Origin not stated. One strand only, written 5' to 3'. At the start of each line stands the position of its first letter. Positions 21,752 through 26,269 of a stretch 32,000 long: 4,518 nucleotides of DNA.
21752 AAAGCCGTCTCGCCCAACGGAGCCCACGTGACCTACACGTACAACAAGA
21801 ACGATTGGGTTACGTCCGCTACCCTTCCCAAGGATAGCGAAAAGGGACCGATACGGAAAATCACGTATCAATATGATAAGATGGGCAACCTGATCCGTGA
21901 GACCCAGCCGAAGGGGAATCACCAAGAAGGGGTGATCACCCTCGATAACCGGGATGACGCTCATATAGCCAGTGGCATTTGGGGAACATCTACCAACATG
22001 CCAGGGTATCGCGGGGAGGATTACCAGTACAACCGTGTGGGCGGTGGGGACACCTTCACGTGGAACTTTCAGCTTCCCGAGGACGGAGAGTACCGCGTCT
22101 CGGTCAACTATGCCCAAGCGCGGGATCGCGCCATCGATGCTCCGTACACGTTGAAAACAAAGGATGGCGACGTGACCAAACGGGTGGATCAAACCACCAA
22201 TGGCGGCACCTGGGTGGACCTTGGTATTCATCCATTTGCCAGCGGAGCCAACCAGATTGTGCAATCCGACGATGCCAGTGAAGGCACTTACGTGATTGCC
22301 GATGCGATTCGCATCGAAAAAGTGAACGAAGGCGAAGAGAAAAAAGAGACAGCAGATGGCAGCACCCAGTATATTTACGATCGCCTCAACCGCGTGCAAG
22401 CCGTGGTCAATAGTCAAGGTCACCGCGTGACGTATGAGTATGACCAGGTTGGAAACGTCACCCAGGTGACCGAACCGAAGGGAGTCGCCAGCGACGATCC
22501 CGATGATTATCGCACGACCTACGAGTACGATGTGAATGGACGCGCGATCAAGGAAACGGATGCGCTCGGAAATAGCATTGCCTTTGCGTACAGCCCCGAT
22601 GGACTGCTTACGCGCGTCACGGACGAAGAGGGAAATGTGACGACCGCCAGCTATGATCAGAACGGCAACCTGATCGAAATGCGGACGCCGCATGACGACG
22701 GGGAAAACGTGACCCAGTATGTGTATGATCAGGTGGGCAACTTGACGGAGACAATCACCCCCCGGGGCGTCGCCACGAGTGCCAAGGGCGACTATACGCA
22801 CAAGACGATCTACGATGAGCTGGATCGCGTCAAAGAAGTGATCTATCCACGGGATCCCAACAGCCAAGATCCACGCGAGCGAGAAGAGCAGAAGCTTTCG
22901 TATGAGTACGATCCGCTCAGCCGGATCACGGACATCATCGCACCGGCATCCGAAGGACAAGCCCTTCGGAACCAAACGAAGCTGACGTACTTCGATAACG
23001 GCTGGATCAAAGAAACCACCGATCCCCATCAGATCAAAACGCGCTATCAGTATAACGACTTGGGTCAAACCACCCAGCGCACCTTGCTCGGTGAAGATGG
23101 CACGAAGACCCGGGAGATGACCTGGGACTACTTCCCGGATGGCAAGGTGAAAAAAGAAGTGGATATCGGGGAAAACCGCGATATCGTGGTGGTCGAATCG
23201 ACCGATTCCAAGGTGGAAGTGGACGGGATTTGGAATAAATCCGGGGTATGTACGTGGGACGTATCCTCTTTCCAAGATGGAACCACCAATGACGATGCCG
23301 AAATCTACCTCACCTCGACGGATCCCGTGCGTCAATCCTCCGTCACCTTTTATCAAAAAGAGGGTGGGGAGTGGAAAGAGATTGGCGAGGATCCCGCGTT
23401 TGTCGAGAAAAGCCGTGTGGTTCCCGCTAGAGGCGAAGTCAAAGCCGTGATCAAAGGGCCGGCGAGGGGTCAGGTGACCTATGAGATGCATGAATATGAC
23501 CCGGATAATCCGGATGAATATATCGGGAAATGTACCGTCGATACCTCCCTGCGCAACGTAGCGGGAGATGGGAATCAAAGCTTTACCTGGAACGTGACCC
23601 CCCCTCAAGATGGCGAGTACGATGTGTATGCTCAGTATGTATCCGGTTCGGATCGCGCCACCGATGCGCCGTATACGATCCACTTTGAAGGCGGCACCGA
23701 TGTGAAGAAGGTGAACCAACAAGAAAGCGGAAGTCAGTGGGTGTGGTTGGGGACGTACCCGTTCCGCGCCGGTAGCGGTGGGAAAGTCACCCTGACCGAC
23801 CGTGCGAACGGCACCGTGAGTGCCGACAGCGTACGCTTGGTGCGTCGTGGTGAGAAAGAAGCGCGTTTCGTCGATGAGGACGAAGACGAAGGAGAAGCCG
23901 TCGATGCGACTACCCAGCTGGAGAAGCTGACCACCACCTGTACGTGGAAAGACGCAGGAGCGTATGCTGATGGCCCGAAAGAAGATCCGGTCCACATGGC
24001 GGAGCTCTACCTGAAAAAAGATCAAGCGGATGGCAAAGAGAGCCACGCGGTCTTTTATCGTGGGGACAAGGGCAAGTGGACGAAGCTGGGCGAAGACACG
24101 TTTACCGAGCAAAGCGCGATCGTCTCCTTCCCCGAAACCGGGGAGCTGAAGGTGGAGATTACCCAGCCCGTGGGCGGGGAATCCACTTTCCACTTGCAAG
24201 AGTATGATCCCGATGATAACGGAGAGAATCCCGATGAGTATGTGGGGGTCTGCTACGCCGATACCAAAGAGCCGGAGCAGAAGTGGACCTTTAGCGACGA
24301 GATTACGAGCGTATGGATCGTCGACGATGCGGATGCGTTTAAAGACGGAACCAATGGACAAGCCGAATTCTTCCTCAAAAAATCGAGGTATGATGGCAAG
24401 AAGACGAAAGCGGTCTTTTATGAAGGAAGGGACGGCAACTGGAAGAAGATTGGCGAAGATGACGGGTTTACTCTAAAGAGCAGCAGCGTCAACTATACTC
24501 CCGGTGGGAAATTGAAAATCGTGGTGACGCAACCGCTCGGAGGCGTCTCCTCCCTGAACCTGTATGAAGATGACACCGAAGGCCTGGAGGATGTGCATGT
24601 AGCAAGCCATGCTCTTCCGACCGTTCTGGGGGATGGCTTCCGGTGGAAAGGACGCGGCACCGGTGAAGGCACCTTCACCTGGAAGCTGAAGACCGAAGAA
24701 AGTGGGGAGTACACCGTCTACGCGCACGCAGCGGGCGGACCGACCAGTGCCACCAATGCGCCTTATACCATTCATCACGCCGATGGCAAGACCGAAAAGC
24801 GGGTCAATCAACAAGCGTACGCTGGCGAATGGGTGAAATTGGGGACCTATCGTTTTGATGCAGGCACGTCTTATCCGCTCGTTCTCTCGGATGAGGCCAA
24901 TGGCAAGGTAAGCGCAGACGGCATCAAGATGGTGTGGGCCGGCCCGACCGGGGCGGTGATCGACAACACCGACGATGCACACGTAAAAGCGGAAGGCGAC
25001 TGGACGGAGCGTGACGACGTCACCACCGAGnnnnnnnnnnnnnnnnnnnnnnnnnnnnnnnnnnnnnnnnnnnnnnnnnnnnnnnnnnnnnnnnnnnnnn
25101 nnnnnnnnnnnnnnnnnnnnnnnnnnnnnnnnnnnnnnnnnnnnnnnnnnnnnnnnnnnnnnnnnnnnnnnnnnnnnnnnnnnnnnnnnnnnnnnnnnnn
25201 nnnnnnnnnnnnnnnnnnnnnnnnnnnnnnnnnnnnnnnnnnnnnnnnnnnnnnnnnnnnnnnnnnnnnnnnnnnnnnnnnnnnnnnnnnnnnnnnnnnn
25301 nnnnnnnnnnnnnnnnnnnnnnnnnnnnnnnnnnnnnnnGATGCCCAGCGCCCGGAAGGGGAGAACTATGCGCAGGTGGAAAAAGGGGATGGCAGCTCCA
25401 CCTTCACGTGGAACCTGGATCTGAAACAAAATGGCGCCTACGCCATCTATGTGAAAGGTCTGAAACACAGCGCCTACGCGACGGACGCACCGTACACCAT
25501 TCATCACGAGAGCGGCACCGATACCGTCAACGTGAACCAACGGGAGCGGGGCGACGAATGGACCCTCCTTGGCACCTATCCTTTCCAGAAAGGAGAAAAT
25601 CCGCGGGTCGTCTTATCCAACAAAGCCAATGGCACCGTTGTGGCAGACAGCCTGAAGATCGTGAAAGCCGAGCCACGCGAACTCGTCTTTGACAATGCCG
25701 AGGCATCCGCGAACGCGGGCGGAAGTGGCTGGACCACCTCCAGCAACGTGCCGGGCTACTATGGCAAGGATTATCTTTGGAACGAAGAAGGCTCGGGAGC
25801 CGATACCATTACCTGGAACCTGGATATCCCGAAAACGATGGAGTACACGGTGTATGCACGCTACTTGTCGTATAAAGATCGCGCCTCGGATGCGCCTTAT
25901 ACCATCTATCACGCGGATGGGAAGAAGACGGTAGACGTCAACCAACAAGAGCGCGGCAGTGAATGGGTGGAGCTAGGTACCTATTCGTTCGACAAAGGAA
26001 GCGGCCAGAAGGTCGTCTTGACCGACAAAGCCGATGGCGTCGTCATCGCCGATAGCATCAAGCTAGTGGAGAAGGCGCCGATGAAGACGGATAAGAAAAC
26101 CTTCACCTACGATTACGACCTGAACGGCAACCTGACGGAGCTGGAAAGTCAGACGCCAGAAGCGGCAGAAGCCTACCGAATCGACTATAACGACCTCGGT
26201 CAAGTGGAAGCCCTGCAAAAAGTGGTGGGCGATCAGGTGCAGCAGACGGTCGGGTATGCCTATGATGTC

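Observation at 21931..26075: The YD-repeat shell is interrupted twice by golvesin-C-like putative carbohydrate-binding domains (five copies, about 1100 aa in total)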

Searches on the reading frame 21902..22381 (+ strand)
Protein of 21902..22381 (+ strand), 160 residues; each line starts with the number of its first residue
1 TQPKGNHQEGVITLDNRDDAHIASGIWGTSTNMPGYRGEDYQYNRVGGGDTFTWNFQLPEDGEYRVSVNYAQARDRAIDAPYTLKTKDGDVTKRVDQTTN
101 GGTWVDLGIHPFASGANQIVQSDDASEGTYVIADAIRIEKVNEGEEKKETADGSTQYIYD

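Call 9: search_protein_families(library=pfam, proteins=[window:21902-22381:+], max_evalue=1)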
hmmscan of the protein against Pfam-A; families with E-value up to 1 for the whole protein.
window:21902-22381:+ (160 aa): 4 families
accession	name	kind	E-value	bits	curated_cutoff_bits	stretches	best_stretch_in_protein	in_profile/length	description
PF25275.1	Golvesin_C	-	3.5e-38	131.1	31.6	1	12-139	1-131/132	Golvesin C-terminal domain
PF09394.16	Inhibitor_I42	-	0.0047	17.6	27.2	1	41-77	44-80/91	Chagasin family peptidase inhibitor I42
PF18079.6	AglB_L1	-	0.013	16.1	23.6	1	49-94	25-73/87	Archaeal glycosylation protein B long peripheral domain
PF16990.11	CBM_35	-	0.014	16.1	28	1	30-72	16-58/121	Carbohydrate binding module (family 35)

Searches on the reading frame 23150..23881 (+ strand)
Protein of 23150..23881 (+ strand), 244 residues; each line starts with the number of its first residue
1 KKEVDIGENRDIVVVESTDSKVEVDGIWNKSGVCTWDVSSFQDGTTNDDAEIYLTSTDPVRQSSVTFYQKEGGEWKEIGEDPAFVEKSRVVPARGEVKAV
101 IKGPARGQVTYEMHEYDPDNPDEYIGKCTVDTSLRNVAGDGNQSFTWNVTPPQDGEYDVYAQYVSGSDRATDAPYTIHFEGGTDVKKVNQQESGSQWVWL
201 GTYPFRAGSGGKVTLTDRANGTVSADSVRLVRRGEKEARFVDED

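Call 9: search_protein_families(library=pfam, proteins=[window:23150-23881:+], max_evalue=1)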
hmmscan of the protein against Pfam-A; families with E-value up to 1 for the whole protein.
window:23150-23881:+ (244 aa): 3 families
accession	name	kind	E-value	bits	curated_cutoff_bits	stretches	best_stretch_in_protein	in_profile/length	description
PF25275.1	Golvesin_C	-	2.3e-30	105.8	31.6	1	136-232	34-132/132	Golvesin C-terminal domain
PF23265.1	Ig-like_KY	-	0.098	13.2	27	1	89-165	28-103/129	KY-like, immunoglobulin-like domain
PF16640.11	Big_3_5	-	0.48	11.5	35.5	1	132-170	38-75/88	Bacterial Ig-like domain (group 3)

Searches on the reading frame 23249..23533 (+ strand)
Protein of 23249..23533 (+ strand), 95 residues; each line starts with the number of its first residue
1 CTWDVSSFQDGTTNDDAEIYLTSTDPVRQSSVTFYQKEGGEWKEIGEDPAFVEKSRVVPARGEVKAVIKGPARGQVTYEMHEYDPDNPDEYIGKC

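Call 9: search_protein_families(library=pfam, proteins=[window:23249-23533:+], max_evalue=1)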
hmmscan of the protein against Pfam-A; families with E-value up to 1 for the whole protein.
window:23249-23533:+ (95 aa): 0 families

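Call 20: search_solved_structures(query=A1, max_evalue=10)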
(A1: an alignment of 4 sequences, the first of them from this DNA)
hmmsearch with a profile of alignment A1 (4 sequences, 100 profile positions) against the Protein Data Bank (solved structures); distinct sequences matched with E-value up to 10: 12.
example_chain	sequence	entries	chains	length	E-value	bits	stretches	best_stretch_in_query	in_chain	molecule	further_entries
3tkl_B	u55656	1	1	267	0.05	17.1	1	17-73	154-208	LidA protein, substrate of the Dot/Icm system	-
3sfv_B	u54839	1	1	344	0.056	16.9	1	17-73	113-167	LidA protein, substrate of the Dot/Icm system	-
3jv5_A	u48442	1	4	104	0.079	16.4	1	17-77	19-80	Nuclear factor NF-kappa-B p100 subunit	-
3jv6_B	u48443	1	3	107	0.085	16.3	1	17-77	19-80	Nuclear factor NF-kappa-B p100 subunit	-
4h5y_A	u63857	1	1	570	0.15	15.6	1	17-73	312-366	LidA protein, substrate of the Dot/Icm system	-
7w7l_A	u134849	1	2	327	0.54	13.8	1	17-77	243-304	Nuclear factor NF-kappa-B p52 subunit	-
1a3q_A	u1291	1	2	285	0.57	13.7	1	17-77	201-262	PROTEIN (NUCLEAR FACTOR KAPPA-B P52)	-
3do7_B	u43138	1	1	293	0.62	13.6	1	17-77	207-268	Nuclear factor NF-kappa-B p100 subunit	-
5zmc_A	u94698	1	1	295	0.63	13.6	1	17-77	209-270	Nuclear factor NF-kappa-B p100 subunit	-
7pnt_U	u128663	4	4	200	0.78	13.2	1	18-83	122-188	28S ribosomal protein S26, mitochondrial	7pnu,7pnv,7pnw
7cli_A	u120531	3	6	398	0.78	13.2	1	17-77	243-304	Nuclear factor NF-kappa-B p52 subunit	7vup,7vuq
3tnf_B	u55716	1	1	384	1.3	12.5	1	17-73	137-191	LidA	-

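Call 29: search_protein_representatives(alignment_id=A1)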
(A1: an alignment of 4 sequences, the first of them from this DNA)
Query: 4 sequences, 100 profile positions. Proteins with E-value up to 0.001 (for the whole library): 40; up to 1e-10: 4; up to 1e-30: 1. The best 40 are listed.
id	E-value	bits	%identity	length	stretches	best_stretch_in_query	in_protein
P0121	6.0e-45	167.7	-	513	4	1-100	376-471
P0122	2.5e-23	98.3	-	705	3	1-100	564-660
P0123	2.1e-18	82.5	-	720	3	1-100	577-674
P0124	2.6e-11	59.8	-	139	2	5-100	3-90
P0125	4.3e-08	49.4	-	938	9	9-68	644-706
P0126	8.4e-08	48.5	-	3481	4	42-98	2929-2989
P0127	1.3e-07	47.9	-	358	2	40-100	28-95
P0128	1.8e-07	47.4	-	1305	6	31-67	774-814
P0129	4.7e-07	46.1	-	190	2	41-90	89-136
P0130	5.0e-07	46.0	-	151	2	41-98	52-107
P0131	5.5e-06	42.7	-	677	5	29-51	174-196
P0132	6.5e-06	42.4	-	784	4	25-52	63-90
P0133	1.1e-05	41.7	-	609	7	30-51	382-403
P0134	1.3e-05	41.4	-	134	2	42-99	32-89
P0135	1.5e-05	41.3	-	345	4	3-51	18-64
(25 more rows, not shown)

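Call 31: search_protein_families(library=pfam, proteins=[P0121, P0122, P0123, P0127, P0125, P0128, P0129, P0130], max_evalue=0.01)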
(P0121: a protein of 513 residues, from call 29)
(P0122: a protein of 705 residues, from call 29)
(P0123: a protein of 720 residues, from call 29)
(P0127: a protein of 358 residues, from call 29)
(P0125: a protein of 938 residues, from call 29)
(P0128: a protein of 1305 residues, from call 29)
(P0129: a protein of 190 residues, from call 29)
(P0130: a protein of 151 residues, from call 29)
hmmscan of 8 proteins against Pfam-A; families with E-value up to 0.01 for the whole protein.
P0121 (513 aa): 4 families
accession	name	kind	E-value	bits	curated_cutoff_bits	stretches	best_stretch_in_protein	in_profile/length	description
PF11579.13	DUF3238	-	8.7e-05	22.9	21.1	1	25-157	29-158/193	Protein of unknown function (DUF3238)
PF17851.8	GH43_C2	-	0.0003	21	22.7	0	387-437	124-173/203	Beta xylosidase C-terminal Concanavalin A-like domain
PF00168.36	C2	-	0.00032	21.3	22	0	440-474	53-88/104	C2 domain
PF23785.1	DUF7171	-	0.0079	16.7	27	0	435-495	19-71/138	Protein of unknown function (DUF7171)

P0122 (705 aa): 2 families
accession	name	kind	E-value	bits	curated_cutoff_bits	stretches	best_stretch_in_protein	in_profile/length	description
PF11579.13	DUF3238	-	3.2e-10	40.6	21.1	1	314-447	31-165/193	Protein of unknown function (DUF3238)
PF16562.11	HECW_N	-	0.0064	17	26.7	0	648-693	39-82/120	N-terminal domain of E3 ubiquitin-protein ligase HECW1 and 2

P0123 (720 aa): 2 families
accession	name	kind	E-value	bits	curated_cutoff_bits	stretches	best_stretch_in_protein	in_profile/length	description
PF11579.13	DUF3238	-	3.6e-06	27.4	21.1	1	318-451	27-156/193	Protein of unknown function (DUF3238)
PF00041.27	fn3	-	0.007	17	25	1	52-107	15-72/84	Fibronectin type III domain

P0127 (358 aa): 0 families

P0125 (938 aa): 6 families
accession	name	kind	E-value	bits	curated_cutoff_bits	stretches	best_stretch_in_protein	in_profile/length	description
PF14312.12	FG-GAP_2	-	1.2e-36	125.1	23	6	687-727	11-49/49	FG-GAP repeat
PF18962.6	Por_Secre_tail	-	5.9e-13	49.4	27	1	870-937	1-75/75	Secretion system C-terminal sorting domain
PF09582.15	AnfO_nitrog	-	1.7e-11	44.3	30.3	0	652-682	4-34/190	Iron only nitrogenase protein AnfO (AnfO_nitrog)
PF07646.21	Kelch_2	-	1.5e-08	34.6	21.3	0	259-299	5-44/48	Kelch motif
PF02751.19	TFIIA_gamma_C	-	1.7e-08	35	27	0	609-627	2-20/43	Transcription initiation factor IIA, gamma subunit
PF14721.12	AIF_C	-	0.00037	21.4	25.9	0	333-355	4-26/130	Apoptosis-inducing factor, mitochondrion-associated, C-term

P0128 (1305 aa): 4 families
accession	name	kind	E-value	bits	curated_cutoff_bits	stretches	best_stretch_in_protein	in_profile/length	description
PF14312.12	FG-GAP_2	-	1.3e-29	102.6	23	6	849-886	11-46/49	FG-GAP repeat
PF17803.7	Cadherin_4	-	6.7e-11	43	25.1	2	625-703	2-69/71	Bacterial cadherin-like domain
PF17963.7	Big_9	-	1.7e-05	26.1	23.6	2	379-494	1-89/89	Bacterial Ig domain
PF17892.7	Cadherin_5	-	4.6e-05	23.6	26.5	1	1063-1126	45-97/98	Cadherin-like domain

P0129 (190 aa): 0 families

P0130 (151 aa): 0 families

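Call 67: find_related_loci(query=A1, collection=genome_contigs, flank=4000)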
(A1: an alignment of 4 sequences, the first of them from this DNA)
Query A1 (95 aa) in genome_contigs; peptide patterns used: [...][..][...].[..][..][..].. (x = any residue, [..] = any of these).
156 stretches matched a pattern, but none encodes a relative of the query by tblastn (E <= 1e-3).

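Call 85: find_encoding_contigs(protein=P0124, flank=10000, max_places=2)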
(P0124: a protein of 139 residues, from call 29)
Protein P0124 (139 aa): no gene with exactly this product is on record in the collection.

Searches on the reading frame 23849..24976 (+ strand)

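Call 9: search_protein_families(library=pfam, proteins=[window:23849-24976:+], max_evalue=1)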
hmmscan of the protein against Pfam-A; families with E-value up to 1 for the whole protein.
window:23849-24976:+ (376 aa): 3 families
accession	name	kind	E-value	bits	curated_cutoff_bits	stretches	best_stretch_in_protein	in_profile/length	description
PF25275.1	Golvesin_C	-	1.1e-27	97.1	31.6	1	260-362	27-131/132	Golvesin C-terminal domain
PF01483.27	P_proprotein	-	0.027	15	21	0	93-146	11-64/86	Proprotein convertase P-domain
PF12904.13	Collagen_bind_2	-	0.16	12.3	22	0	176-206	39-69/92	Putative collagen-binding domain of a collagenase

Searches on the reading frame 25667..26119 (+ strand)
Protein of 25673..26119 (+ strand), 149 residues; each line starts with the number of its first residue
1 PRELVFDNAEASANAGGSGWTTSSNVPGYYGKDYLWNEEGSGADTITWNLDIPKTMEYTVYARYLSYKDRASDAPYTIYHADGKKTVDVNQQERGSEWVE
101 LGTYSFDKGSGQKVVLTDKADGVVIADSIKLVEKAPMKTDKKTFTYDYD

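Call 9: search_protein_families(library=pfam, proteins=[window:25673-26119:+], max_evalue=1)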
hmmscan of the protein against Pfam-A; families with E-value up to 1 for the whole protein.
window:25673-26119:+ (149 aa): 1 family
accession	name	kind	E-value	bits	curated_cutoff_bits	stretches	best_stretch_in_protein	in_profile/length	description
PF25275.1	Golvesin_C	-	2.3e-39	134.9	31.6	1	5-132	2-131/132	Golvesin C-terminal domain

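Call 19: search_solved_structures(query=window:25667-26080:+, max_evalue=1, show_alignments=2)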
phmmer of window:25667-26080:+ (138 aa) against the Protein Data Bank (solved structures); distinct sequences matched with E-value up to 1: 2.
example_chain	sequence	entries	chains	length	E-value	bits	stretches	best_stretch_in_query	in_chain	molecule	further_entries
6f2p_A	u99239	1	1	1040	5.7e-20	75.3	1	6-135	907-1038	Paenibacillus xanthan lyase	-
6bx0_A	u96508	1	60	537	0.089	16.3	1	72-103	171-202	VP2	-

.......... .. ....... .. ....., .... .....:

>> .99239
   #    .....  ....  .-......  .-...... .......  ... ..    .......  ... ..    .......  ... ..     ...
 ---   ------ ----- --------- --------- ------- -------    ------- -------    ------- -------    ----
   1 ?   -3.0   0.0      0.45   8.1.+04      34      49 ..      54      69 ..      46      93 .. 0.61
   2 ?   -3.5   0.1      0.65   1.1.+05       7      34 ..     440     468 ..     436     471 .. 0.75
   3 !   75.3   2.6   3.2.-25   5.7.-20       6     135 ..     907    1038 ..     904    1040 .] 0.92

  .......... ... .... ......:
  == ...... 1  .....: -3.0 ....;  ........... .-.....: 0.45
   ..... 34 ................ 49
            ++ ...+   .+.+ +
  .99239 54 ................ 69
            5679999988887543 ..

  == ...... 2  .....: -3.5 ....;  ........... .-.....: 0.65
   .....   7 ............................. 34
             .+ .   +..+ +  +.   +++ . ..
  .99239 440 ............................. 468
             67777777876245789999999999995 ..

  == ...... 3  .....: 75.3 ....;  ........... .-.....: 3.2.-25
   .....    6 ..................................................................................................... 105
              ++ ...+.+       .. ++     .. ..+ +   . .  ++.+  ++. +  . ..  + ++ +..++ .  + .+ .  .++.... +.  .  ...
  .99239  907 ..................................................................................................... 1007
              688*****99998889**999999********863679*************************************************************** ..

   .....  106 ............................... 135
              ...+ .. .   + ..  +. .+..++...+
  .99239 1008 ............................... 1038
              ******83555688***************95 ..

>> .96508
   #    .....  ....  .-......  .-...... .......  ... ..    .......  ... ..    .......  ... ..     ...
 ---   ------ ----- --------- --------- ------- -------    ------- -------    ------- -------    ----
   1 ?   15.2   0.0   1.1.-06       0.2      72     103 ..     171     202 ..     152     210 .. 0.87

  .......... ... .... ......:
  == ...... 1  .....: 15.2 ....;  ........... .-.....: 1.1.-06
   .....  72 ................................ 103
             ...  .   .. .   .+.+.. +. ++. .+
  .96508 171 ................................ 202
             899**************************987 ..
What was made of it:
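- On Golvesin_C / Xly-CBD-like domain (PF25275): 6F2P residues 907-1038, E 5.7e-20 (call 19)
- G5 matches the terminal module of xanthan lyase 6F2P at E 5.7e-20 (call 19).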
